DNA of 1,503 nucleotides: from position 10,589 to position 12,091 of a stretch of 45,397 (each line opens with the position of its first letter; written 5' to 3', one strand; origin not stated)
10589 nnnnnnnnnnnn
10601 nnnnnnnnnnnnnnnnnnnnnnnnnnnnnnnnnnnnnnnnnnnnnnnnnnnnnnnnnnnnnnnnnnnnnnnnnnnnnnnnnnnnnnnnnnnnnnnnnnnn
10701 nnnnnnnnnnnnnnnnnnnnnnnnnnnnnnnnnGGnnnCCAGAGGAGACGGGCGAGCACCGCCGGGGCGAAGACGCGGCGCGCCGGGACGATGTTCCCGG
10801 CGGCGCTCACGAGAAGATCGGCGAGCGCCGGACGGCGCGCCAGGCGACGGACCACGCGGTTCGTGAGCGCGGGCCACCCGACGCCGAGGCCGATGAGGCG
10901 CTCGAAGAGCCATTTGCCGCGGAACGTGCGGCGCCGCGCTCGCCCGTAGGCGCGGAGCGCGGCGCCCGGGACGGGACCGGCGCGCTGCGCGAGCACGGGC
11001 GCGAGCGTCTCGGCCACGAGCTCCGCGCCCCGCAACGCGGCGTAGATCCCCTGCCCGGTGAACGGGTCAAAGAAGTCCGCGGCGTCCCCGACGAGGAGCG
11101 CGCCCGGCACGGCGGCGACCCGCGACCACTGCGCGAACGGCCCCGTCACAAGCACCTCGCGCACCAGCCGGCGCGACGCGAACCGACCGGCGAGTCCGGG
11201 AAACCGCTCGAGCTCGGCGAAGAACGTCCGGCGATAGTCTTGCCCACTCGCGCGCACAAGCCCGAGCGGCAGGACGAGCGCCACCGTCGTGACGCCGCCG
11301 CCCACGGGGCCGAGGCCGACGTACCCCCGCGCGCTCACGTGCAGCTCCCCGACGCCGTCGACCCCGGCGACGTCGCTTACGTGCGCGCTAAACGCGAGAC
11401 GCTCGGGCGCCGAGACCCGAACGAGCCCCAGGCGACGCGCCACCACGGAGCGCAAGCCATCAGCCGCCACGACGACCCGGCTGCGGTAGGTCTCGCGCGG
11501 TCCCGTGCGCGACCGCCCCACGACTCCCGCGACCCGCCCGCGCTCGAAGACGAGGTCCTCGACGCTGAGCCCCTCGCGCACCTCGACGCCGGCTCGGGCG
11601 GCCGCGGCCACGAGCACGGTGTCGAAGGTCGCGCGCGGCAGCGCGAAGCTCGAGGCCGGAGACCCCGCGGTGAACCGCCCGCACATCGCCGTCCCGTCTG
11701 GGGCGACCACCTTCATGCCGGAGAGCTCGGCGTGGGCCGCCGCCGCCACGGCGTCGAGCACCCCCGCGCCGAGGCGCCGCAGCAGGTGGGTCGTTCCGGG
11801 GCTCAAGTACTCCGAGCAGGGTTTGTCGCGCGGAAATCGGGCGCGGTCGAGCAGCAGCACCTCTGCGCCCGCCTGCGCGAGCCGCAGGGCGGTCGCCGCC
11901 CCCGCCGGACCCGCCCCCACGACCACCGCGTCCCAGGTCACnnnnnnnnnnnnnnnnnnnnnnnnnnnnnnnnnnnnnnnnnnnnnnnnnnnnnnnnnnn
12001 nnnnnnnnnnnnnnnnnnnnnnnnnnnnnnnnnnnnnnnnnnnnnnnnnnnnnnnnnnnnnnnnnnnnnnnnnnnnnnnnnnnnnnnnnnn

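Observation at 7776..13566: Thiol-redox sigma/anti-sigma pair (SigR-RsrA type) fused to an uncharacterised six-gene lipid or isoprenoid-tailoring operon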

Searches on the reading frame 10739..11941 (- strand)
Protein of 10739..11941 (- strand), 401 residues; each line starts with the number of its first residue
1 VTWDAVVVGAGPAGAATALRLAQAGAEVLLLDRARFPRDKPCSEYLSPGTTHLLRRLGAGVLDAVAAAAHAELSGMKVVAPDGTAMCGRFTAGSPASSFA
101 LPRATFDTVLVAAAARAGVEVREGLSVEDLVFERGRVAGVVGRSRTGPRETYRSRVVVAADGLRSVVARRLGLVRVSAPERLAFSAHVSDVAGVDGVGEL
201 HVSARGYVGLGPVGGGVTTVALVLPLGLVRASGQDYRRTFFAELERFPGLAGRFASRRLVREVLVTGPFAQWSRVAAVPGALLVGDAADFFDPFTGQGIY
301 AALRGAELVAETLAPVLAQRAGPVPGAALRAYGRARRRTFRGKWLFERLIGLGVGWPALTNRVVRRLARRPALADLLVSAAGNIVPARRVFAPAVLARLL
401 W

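Call 7: search_protein_families(library=pfam, proteins=[window:10739-11941:-], max_evalue=0.01)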
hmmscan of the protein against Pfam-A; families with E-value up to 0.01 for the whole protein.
window:10739-11941:- (401 aa): 13 families
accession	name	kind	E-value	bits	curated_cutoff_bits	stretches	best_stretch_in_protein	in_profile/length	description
PF01494.25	FAD_binding_3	-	1.1e-29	104.3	22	1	4-338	3-340/349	FAD binding domain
PF01266.30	DAO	-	1.9e-09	37.9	27.9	1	4-36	1-33/353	FAD dependent oxidoreductase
PF00890.30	FAD_binding_2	-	4.7e-08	33.1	20.4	2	4-34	1-31/414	FAD binding domain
PF07992.20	Pyr_redox_2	-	1.7e-06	28.1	26.1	1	4-45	2-44/291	Pyridine nucleotide-disulphide oxidoreductase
PF01946.23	Thi4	-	3.8e-06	26.7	26.2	0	107-143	101-138/235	Thi4 family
PF05834.18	Lycopene_cycl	-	4.7e-06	26.4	23.4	0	4-33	1-32/380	Lycopene cyclase protein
PF13450.12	NAD_binding_8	-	2.4e-05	25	21.9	1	7-35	1-29/68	NAD(P)-binding Rossmann-like domain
PF04820.20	Trp_halogenase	-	3.1e-05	23.5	21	0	97-166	151-216/458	Tryptophan halogenase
PF01134.28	GIDA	-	8.2e-05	22.3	22.1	1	4-51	1-29/391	Glucose inhibited division protein A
PF12831.13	FAD_oxidored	-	8.6e-05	22.4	27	1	4-164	1-147/416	FAD dependent oxidoreductase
PF03486.20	HI0933_like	-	0.00011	22.2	50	1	4-35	2-33/244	HI0933-like protein Rossmann domain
PF13738.12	Pyr_redox_3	-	0.0037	17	30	1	6-35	1-31/305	Pyridine nucleotide-disulphide oxidoreductase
PF02558.23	ApbA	-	0.009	16.1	22.2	0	6-35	2-31/150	Ketopantoate reductase PanE/ApbA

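Call 8: search_protein_families(library=ncbifam, proteins=[window:10739-11941:-], max_evalue=0.01)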
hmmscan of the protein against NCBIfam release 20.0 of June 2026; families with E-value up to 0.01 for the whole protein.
window:10739-11941:- (401 aa): 103 families (the best 25 are shown)
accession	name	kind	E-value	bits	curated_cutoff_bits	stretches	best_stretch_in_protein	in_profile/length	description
TIGR02032.1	GG-red-SF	subfamily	3.3e-43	148.5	158.8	1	3-312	1-296/297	geranylgeranyl reductase family protein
NF049967.1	QhpG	equivalog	7.1e-28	97.7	240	1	6-319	2-292/423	flavin-dependent monooxygenase QhpG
NF045655.1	MkRedMenJ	equivalog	1.4e-21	76.9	700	1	4-172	6-167/406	menaquinone reductase MenJ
NF041080.1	DGGGPL_reductase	equivalog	1.1e-19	70.6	580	1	3-172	2-164/447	digeranylgeranylglycerophospholipid reductase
NF004834.1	PRK06185.1-3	subfamily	2.1e-19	69.6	500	2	3-176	8-181/420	FAD-dependent oxidoreductase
TIGR01988.1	Ubi-OHases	subfamily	3.8e-18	65.5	224.65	2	4-173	1-173/387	ubiquinone biosynthesis hydroxylase, UbiH/UbiF/VisC/COQ6 family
NF004780.0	PRK06126.1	subfamily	2.1e-17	62.6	445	2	4-67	10-71/552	hypothetical protein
TIGR02023.1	BchP-ChlP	subfamily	5.2e-17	61.9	343.3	2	4-174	2-164/388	geranylgeranyl diphosphate reductase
NF004833.1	PRK06185.1-1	subfamily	6.4e-17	61.4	488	2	5-174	5-175/403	FAD-dependent oxidoreductase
NF004829.0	PRK06183.1-3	subfamily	4.8e-16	58.6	390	2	3-173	9-183/520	bifunctional 3-(3-hydroxy-phenyl)propionate/3-hydroxycinnamic acid hydroxylase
NF004835.0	PRK06185.1-4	equivalog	9.5e-16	57.6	601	1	3-174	11-182/411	FAD-dependent oxidoreductase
NF033113.0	halo_ClmS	equivalog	1.3e-15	57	900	1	6-312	6-320/570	chloramphenicol-biosynthetic FADH2-dependent halogenase CmlS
NF007542.0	PRK10157.1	subfamily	1.2e-14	53.9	610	1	3-183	6-182/428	FAD-dependent oxidoreductase FixC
NF041160.1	DGGPL_Thplmales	equivalog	5.5e-14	51.9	780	1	2-310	3-307/396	digeranylgeranylglycerophospholipid reductase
NF046068.1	AkvoneHdxseDnrF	equivalog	1.4e-13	50.6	650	1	6-175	2-180/439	aklavinone 12-hydroxylase DnrF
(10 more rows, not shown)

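Call 19: search_solved_structures(query=window:10739-11941:-, max_evalue=0.001, show_alignments=1)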
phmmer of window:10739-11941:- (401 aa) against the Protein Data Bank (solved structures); distinct sequences matched with E-value up to 0.001: 49.
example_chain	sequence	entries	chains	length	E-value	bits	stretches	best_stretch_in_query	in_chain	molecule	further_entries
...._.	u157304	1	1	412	2.5e-19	73.1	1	3-318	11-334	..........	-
3e1t_A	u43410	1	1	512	1.7e-17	67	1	3-320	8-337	Halogenase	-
3oz2_A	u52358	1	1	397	2.3e-17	66.6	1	2-311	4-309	Digeranylgeranylglycerophospholipid reductase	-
5buk_A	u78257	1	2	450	2.3e-16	63.3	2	98-339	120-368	FADH2-dependent halogenase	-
3nix_A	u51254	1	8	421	9e-16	61.4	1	4-304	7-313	Flavoprotein/dehydrogenase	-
5bul_A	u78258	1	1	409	1.1e-15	61.1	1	3-367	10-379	flavin-dependent halogenase triple mutant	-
5bva_A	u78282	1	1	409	2.8e-15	59.7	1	3-367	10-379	flavin-dependent halogenase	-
7fco_A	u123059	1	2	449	4e-15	59.2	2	98-344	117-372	ChlB4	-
5dbj_E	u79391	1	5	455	2.3e-13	53.4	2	98-310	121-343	FADH2-dependent halogenase PltA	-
3i3l_A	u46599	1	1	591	2.9e-13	53.1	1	6-339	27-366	Alkylhalidase CmlS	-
7koe_C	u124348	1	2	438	7.6e-10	41.9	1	3-179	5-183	Electron transfer flavoprotein-quinone oxidoreductase FixC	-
7xgb_A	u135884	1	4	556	1.1e-09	41.4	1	103-201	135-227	Tetracycline 7-halogenase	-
7v0b_A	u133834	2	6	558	1.1e-09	41.4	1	103-201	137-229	Tetracycline 7-halogenase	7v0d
4cy6_A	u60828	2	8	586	1.1e-09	41.3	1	4-324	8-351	2-HYDROXYBIPHENYL-3-MONOOXYGENASE | 2-HYDROXYBIPHENYL 3-MONOOXYGENASE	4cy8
4z2t_A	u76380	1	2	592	1.3e-09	41.1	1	4-323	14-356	2-hydroxybiphenyl-3-monooxygenase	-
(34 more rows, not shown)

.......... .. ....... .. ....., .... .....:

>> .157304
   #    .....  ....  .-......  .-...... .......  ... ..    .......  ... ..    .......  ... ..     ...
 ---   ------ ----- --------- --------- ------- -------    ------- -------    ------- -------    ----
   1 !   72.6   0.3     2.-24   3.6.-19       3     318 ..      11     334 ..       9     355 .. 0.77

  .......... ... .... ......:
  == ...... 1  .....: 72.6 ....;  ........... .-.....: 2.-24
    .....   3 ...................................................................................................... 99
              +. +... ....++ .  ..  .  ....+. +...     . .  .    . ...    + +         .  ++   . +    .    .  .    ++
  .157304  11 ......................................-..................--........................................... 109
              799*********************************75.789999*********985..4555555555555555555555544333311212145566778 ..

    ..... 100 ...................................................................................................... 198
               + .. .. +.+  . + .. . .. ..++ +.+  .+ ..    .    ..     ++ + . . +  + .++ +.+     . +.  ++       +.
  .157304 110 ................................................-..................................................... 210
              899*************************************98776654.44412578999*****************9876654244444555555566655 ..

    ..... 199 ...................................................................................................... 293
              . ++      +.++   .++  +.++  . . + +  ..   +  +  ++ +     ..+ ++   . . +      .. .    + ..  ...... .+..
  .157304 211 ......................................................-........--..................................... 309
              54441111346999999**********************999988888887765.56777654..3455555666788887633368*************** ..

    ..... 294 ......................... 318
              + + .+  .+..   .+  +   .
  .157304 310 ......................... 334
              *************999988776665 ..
